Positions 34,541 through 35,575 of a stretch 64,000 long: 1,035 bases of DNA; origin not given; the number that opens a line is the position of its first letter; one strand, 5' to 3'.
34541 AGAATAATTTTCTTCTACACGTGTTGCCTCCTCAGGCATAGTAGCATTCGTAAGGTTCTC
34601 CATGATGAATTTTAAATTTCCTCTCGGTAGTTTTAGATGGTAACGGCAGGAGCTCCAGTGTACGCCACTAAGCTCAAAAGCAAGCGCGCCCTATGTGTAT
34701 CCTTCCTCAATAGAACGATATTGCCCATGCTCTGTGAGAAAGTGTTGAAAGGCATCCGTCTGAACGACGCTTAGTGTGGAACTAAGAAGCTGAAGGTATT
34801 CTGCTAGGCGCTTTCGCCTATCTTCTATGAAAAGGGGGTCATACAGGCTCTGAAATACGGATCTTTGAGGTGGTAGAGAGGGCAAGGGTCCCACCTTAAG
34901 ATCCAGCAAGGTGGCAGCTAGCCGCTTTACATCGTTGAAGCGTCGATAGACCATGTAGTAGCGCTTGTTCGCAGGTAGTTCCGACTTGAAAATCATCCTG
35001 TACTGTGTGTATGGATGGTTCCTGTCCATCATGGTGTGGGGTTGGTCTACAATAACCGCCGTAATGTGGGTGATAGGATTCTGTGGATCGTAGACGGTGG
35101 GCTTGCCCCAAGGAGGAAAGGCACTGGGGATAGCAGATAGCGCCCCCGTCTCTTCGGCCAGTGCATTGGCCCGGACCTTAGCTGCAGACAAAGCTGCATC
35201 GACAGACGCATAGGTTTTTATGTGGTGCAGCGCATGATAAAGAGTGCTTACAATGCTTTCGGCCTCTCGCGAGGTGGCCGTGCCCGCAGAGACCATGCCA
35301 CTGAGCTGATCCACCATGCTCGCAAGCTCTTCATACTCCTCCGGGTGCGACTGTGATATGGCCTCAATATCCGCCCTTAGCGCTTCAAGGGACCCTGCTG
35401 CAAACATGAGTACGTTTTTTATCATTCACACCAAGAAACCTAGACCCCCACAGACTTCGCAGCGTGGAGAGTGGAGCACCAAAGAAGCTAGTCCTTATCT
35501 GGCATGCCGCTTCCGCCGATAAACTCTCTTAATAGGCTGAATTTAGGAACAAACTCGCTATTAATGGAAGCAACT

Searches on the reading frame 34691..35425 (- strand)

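Call 46: search_protein_families(library=pfam, proteins=[window:34691-35425:-], max_evalue=0.001)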
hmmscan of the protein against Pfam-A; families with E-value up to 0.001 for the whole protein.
window:34691-35425:- (244 aa): 1 family
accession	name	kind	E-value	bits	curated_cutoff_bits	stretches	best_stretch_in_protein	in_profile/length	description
PF00787.29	PX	-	2.7e-11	44.3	21.6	1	153-232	5-83/84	PX domain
